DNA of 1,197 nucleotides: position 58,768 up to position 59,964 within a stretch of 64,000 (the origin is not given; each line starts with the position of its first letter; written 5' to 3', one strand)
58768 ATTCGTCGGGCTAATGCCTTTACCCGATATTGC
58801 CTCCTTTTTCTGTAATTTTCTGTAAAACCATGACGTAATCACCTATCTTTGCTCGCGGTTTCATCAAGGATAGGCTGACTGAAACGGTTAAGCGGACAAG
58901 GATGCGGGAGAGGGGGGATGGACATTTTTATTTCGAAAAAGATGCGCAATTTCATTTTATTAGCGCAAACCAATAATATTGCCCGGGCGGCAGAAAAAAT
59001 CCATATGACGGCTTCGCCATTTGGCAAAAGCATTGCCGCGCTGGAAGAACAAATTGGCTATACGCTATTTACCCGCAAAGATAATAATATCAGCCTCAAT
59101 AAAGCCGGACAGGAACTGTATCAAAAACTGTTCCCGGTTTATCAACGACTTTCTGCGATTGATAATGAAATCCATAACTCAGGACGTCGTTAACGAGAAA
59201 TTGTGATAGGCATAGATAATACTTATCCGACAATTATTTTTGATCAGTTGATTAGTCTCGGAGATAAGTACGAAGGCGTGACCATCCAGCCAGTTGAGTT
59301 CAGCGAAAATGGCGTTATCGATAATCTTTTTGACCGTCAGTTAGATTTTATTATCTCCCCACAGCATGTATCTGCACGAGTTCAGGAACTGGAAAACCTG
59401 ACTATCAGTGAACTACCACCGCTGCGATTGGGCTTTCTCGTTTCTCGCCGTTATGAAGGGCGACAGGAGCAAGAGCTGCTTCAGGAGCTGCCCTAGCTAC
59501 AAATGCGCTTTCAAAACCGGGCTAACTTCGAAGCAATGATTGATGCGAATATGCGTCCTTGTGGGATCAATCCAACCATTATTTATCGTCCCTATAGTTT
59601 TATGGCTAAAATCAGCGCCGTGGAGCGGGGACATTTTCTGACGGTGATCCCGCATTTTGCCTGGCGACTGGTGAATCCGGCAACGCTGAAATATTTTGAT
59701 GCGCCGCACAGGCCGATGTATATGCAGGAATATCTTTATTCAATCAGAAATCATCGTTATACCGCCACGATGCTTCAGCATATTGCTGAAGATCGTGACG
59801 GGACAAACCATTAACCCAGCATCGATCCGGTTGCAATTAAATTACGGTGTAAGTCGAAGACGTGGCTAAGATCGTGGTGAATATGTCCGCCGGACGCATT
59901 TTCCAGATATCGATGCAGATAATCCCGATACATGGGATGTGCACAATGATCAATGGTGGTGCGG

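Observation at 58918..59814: ygfI LysR regulator silenced by two in-frame nonsense codons without any frameshift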

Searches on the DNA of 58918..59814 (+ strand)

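Call 4: search_dna_similar(query=window:58918-59814:+, collection=ecoli_genomes, mode=near, max_rows=40, rows=spread)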
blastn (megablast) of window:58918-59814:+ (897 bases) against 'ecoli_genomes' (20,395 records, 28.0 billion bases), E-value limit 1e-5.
Records with a match: 5426; places in all: 5442; records where one place covers at least 80% of the query: 5405.
Genomes with a match: 5425 of 5426; with a place that covers at least 80% of the query: 5405. Places per genome that has any: lowest 1, median 1, highest 3. On chromosomes: 5440 places; on plasmids: 2.
Best place of each record, by identity: >=99% 585; 95-99% 4840; 90-95% 1.
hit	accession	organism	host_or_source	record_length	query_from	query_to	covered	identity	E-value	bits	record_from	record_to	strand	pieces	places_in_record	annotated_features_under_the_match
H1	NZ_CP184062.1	Escherichia coli strain 1448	Homo sapiens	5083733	1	897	100%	100.0%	0e+0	1674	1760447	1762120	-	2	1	IS1-like element IS1A family transposase | LysR substrate-binding domain-containing protein | LysR family transcriptional regulator | acetyl-CoA hydrolase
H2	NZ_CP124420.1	Escherichia coli strain AVS0155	environmental: river near WWTP effluent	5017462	1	897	100%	100.0%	0e+0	1657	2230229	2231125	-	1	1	srsR: LysR family transcriptional regulator SrsR | acetyl-CoA hydrolase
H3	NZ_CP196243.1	Escherichia coli strain AH19F006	Homo sapiens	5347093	1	897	100%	100.0%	0e+0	1657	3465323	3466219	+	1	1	srsR: LysR family transcriptional regulator SrsR | acetyl-CoA hydrolase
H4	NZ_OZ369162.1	Escherichia coli strain CNR20180903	Homo sapiens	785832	1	897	100%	100.0%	0e+0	1657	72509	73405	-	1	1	srsR: LysR family transcriptional regulator SrsR | acetyl-CoA hydrolase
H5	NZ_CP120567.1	Escherichia coli strain A0 34/86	probiotic product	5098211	1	897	100%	99.1%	0e+0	1613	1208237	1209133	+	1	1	srsR: LysR family transcriptional regulator SrsR | acetyl-CoA hydrolase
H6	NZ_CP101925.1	Escherichia coli strain Seattle 1946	missing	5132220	1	897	100%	98.4%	0e+0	1580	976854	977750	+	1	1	srsR: LysR family transcriptional regulator SrsR | acetyl-CoA hydrolase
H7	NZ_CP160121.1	Escherichia coli strain 729_270514_x_12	Poultry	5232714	1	897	100%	98.3%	0e+0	1574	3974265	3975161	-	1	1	srsR: LysR family transcriptional regulator SrsR | acetyl-CoA hydrolase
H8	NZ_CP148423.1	Escherichia coli strain Z1323CEC0015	Chicken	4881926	1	897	100%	97.9%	0e+0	1552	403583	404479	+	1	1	srsR: LysR family transcriptional regulator SrsR | acetyl-CoA hydrolase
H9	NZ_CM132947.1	Escherichia coli strain 405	Homo sapiens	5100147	1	897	100%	97.8%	0e+0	1546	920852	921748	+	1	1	srsR: LysR family transcriptional regulator SrsR | scpC: propionyl-CoA:succinate CoA transferase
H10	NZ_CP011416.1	Escherichia coli strain CFSAN029787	Homo sapiens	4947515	1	897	100%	97.7%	0e+0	1541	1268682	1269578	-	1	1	srsR: LysR family transcriptional regulator SrsR | scpC: propionyl-CoA:succinate CoA transferase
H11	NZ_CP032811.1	Escherichia coli strain ERL03-1416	water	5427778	1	897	100%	97.7%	0e+0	1541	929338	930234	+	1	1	srsR: LysR family transcriptional regulator SrsR | scpC: propionyl-CoA:succinate CoA transferase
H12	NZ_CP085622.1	Escherichia coli strain EC71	Homo sapiens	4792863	1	897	100%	97.7%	0e+0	1541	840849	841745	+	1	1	srsR: LysR family transcriptional regulator SrsR | scpC: propionyl-CoA:succinate CoA transferase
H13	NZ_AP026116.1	Escherichia coli strain CEC13002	Homo sapiens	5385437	1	897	100%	97.7%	0e+0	1541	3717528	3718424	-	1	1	srsR: LysR family transcriptional regulator SrsR | scpC: propionyl-CoA:succinate CoA transferase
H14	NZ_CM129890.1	Escherichia coli strain MB06101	seawater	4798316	1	897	100%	97.7%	0e+0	1541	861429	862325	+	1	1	srsR: LysR family transcriptional regulator SrsR | scpC: propionyl-CoA:succinate CoA transferase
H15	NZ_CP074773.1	Escherichia coli strain 97_3250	Homo sapiens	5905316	1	897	100%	97.7%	0e+0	1541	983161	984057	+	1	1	srsR: LysR family transcriptional regulator SrsR | scpC: propionyl-CoA:succinate CoA transferase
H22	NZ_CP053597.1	Escherichia coli strain T7Express_LysY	not applicable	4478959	1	897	100%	97.3%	0e+0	1524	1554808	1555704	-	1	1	srsR: LysR family transcriptional regulator SrsR | scpC: propionyl-CoA:succinate CoA transferase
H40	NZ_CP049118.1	Escherichia coli strain EC931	Homo sapiens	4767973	1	897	12%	97.1%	1e-21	179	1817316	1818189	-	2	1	IS1-like element IS1A family transposase | hypothetical protein | scpC: propionyl-CoA:succinate CoA transferase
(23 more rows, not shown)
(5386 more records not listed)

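Call 6: get_annotated_region(hit=H2, flank=7000)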
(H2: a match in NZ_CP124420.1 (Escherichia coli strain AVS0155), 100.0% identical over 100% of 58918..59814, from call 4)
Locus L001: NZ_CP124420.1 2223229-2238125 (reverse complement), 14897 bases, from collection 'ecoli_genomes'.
description: Escherichia coli strain AVS0155 chromosome, complete genome
organism: Escherichia coli strain AVS0155 (NCBI taxid 562)
replicon: chromosome; assembly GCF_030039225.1
host: -; source: environmental: river near WWTP effluent; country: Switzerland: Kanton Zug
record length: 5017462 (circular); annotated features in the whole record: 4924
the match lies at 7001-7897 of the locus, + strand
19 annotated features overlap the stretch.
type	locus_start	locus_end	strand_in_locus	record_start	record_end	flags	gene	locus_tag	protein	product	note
CDS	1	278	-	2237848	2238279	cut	-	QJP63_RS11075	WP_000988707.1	PPC domain-containing DNA-binding protein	-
CDS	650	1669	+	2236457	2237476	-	epd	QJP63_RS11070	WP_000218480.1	erythrose-4-phosphate dehydrogenase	-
CDS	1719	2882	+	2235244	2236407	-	pgk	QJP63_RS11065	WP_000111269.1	phosphoglycerate kinase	-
CDS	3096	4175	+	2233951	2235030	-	fbaA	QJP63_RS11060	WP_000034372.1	class II fructose-bisphosphate aldolase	-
CDS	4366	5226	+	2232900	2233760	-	mscS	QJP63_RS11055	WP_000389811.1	small-conductance mechanosensitive channel MscS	-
CDS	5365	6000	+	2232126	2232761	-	argO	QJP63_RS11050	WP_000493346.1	arginine exporter ArgO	-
CDS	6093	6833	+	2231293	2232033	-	yggE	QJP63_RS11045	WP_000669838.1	oxidative stress defense protein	-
CDS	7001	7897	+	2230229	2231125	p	srsR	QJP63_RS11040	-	LysR family transcriptional regulator SrsR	internal stop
CDS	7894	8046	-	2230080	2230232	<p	-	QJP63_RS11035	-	acetyl-CoA hydrolase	incomplete; partial in the middle of a contig; missing N-terminus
CDS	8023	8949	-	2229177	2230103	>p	-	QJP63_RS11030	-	methylmalonyl-CoA mutase family protein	incomplete; partial in the middle of a contig; missing C-terminus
CDS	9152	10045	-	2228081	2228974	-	argP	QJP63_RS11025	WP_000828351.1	DNA-binding transcriptional regulator ArgP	-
CDS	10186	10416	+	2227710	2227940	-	-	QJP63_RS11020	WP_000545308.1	LysR substrate-binding domain-containing protein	-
CDS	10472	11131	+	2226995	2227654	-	rpiA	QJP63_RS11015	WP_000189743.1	ribose-5-phosphate isomerase RpiA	-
CDS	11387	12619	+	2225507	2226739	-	serA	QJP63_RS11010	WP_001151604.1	phosphoglycerate dehydrogenase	-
CDS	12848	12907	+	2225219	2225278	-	ibsC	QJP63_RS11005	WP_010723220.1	type I toxin-antitoxin system toxin IbsC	-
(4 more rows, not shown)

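Call 7: get_annotated_region(hit=H22, flank=7000)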
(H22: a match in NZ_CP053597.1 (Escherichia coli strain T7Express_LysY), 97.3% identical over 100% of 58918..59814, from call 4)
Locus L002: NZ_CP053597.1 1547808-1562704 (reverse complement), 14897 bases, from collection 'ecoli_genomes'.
description: Escherichia coli strain T7Express_LysY chromosome, complete genome
organism: Escherichia coli strain T7Express_LysY (NCBI taxid 562)
replicon: chromosome; assembly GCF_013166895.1
host: -; source: not applicable; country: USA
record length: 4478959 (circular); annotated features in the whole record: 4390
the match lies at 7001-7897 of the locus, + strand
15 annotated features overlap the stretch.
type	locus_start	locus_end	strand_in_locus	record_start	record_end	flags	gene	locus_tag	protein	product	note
CDS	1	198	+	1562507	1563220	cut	yggC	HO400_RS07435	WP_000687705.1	nucleoside/nucleotide kinase family protein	-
CDS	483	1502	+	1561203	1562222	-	epd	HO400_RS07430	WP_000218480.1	erythrose-4-phosphate dehydrogenase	-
CDS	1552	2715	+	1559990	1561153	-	pgk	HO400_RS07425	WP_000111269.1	phosphoglycerate kinase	-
CDS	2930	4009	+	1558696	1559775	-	fbaA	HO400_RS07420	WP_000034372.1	class II fructose-bisphosphate aldolase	-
CDS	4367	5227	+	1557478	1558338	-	mscS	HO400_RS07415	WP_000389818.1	small-conductance mechanosensitive channel MscS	-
CDS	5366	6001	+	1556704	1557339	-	argO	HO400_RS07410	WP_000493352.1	arginine exporter ArgO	-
CDS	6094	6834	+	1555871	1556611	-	yggE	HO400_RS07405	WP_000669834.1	oxidative stress defense protein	-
CDS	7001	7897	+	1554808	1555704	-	srsR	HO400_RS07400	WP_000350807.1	LysR family transcriptional regulator SrsR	-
CDS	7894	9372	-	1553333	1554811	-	scpC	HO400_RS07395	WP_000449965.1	propionyl-CoA:succinate CoA transferase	-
CDS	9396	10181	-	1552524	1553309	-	scpB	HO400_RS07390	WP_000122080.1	methylmalonyl-CoA decarboxylase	-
CDS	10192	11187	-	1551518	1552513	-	meaB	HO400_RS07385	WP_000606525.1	methylmalonyl Co-A mutase-associated GTPase MeaB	-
CDS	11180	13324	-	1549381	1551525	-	scpA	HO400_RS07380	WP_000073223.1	methylmalonyl-CoA mutase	-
CDS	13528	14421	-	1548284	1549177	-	argP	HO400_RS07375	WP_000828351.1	DNA-binding transcriptional regulator ArgP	-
CDS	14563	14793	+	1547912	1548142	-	-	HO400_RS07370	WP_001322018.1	hypothetical protein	-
CDS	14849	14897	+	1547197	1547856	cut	rpiA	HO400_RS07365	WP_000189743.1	ribose-5-phosphate isomerase RpiA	-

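Call 15: search_dna_similar(query=window:59170-59214:+, collection=ecoli_genomes, mode=near, max_rows=30, rows=spread)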
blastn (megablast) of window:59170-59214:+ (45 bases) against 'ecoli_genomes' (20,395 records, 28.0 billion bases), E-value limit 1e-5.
Records with a match: 551; places in all: 551; records where one place covers at least 80% of the query: 551.
Genomes with a match: 551 of 5426; with a place that covers at least 80% of the query: 551. Places per genome that has any: lowest 1, median 1, highest 1. On chromosomes: 550 places; on plasmids: 1.
Best place of each record, by identity: >=99% 551.
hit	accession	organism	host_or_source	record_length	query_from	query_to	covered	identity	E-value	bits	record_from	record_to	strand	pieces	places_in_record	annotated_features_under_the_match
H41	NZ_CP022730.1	Escherichia coli strain SA186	Homo sapiens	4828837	1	45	100%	100.0%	2e-14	84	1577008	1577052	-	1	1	srsR: LysR family transcriptional regulator SrsR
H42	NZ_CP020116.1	Escherichia coli strain AR_0104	missing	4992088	1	45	100%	100.0%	2e-14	84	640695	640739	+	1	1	srsR: LysR family transcriptional regulator SrsR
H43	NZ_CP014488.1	Escherichia coli strain G749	Homo sapiens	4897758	1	45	100%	100.0%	2e-14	84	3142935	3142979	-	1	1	srsR: LysR family transcriptional regulator SrsR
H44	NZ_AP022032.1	Escherichia coli strain WP3-S18-ESBL-08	-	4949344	1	45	100%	100.0%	2e-14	84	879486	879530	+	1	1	srsR: LysR family transcriptional regulator SrsR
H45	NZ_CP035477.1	Escherichia coli strain U13A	Homo sapiens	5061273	1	45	100%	100.0%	2e-14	84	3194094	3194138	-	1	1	srsR: LysR family transcriptional regulator SrsR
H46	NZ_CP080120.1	Escherichia coli strain M24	Homo sapiens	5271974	1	45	100%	100.0%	2e-14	84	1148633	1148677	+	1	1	srsR: LysR family transcriptional regulator SrsR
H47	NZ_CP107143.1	Escherichia coli strain S2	human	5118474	1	45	100%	100.0%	2e-14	84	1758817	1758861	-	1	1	srsR: LysR family transcriptional regulator SrsR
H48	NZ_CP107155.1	Escherichia coli strain R11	human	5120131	1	45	100%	100.0%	2e-14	84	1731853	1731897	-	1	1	srsR: LysR family transcriptional regulator SrsR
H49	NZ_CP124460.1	Escherichia coli strain AVS0947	environmental: river/lake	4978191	1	45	100%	100.0%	2e-14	84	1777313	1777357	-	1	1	srsR: LysR family transcriptional regulator SrsR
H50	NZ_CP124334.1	Escherichia coli strain AVS0786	wastewater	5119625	1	45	100%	100.0%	2e-14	84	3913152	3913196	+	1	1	srsR: LysR family transcriptional regulator SrsR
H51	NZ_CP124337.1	Escherichia coli strain AVS0971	wastewater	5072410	1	45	100%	100.0%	2e-14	84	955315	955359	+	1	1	srsR: LysR family transcriptional regulator SrsR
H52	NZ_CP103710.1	Escherichia coli O25b:H4-ST131 strain ST131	Homo sapiens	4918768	1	45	100%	100.0%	2e-14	84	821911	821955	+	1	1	srsR: LysR family transcriptional regulator SrsR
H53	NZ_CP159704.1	Escherichia coli strain Z135-7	hospital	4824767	1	45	100%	100.0%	2e-14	84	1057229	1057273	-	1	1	ygfI: LysR family transcriptional regulator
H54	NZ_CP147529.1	Escherichia coli strain GN05056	Homo sapiens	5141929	1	45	100%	100.0%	2e-14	84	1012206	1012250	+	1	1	srsR: LysR family transcriptional regulator SrsR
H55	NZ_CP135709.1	Escherichia coli strain TUM1857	missing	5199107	1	45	100%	100.0%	2e-14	84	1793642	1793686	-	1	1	srsR: LysR family transcriptional regulator SrsR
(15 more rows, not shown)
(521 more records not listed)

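Call 16: search_dna_similar(query=window:59473-59517:+, collection=ecoli_genomes, mode=near, max_rows=30, rows=spread)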
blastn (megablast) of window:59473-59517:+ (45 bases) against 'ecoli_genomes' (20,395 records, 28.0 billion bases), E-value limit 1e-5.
Records with a match: 844; places in all: 844; records where one place covers at least 80% of the query: 844.
Genomes with a match: 844 of 5426; with a place that covers at least 80% of the query: 844. Places per genome that has any: lowest 1, median 1, highest 1. On chromosomes: 843 places; on plasmids: 1.
Best place of each record, by identity: >=99% 844.
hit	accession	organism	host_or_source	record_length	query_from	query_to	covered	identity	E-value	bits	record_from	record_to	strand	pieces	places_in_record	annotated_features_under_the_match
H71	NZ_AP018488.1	Escherichia coli O157:H7 strain PV15-279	Homo sapiens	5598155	1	45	100%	100.0%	2e-14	84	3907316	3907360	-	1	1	srsR: LysR family transcriptional regulator SrsR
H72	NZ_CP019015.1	Escherichia coli strain Ecol_AZ162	Homo sapiens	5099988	1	45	100%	100.0%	2e-14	84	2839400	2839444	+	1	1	srsR: LysR family transcriptional regulator SrsR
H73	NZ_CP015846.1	Escherichia coli O157:H7 strain FRIK2069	Bos taurus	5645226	1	45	100%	100.0%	2e-14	84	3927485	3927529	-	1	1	srsR: LysR family transcriptional regulator SrsR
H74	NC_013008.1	Escherichia coli O157:H7 str. TW14359 strain TW14359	-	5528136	1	45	100%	100.0%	2e-14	84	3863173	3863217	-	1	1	srsR: LysR family transcriptional regulator SrsR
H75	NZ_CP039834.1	Escherichia coli O157:H7 strain MB41-1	cattle feces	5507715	1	45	100%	100.0%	2e-14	84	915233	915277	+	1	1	srsR: LysR family transcriptional regulator SrsR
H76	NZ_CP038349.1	Escherichia coli O157:H7 strain F8952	missing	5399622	1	45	100%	100.0%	2e-14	84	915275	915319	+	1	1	srsR: LysR family transcriptional regulator SrsR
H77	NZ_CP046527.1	Escherichia coli strain RM19259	River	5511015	1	45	100%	100.0%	2e-14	84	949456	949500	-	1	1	srsR: LysR family transcriptional regulator SrsR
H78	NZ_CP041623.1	Escherichia coli O157:H7 strain ATCC 43888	Homo sapiens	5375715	1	45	100%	100.0%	2e-14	84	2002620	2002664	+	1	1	srsR: LysR family transcriptional regulator SrsR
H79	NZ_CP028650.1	Escherichia coli strain 124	cattle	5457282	1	45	100%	100.0%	2e-14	84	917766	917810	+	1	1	srsR: LysR family transcriptional regulator SrsR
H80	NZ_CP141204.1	Escherichia coli strain WGS1363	Homo sapiens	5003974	1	45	100%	100.0%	2e-14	84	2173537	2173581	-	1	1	srsR: LysR family transcriptional regulator SrsR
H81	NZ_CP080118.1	Escherichia coli strain M70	Homo sapiens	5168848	1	45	100%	100.0%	2e-14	84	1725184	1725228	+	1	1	srsR: LysR family transcriptional regulator SrsR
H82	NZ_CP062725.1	Escherichia coli O157:H7 strain Z1813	Homo sapiens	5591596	1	45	100%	100.0%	2e-14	84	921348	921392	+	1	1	srsR: LysR family transcriptional regulator SrsR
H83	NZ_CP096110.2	Escherichia coli strain DP033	Homo sapiens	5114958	1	45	100%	100.0%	2e-14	84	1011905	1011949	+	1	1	srsR: LysR family transcriptional regulator SrsR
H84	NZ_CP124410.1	Escherichia coli strain AVS0543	environmental: river near WWTP effluent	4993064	1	45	100%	100.0%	2e-14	84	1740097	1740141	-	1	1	srsR: LysR family transcriptional regulator SrsR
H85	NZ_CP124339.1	Escherichia coli strain AVS0713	wastewater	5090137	1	45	100%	100.0%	2e-14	84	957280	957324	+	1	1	srsR: LysR family transcriptional regulator SrsR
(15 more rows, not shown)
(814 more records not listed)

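Call 17: get_annotated_region(hit=H74, flank=3000)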
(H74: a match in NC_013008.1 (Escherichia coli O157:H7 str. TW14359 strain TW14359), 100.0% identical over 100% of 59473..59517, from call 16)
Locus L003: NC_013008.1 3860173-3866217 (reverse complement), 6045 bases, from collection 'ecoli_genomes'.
description: Escherichia coli O157:H7 str. TW14359, complete sequence
organism: Escherichia coli O157:H7 str. TW14359 strain TW14359 (NCBI taxid 544404)
replicon: chromosome; assembly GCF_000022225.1
host: -; source: -; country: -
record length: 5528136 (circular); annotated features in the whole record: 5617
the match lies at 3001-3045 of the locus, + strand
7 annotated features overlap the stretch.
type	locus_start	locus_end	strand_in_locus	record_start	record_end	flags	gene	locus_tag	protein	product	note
CDS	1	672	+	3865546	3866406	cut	mscS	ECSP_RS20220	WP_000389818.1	small-conductance mechanosensitive channel MscS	-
CDS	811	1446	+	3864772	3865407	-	argO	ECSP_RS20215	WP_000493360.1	arginine exporter ArgO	-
CDS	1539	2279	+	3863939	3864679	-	yggE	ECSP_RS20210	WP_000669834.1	oxidative stress defense protein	-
CDS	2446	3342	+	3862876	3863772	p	srsR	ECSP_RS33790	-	LysR family transcriptional regulator SrsR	internal stop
CDS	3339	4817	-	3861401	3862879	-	scpC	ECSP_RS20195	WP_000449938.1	propionyl-CoA:succinate CoA transferase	-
CDS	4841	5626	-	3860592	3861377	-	scpB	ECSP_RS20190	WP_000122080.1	methylmalonyl-CoA decarboxylase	-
CDS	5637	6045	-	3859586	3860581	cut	meaB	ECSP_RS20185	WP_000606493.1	methylmalonyl Co-A mutase-associated GTPase MeaB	-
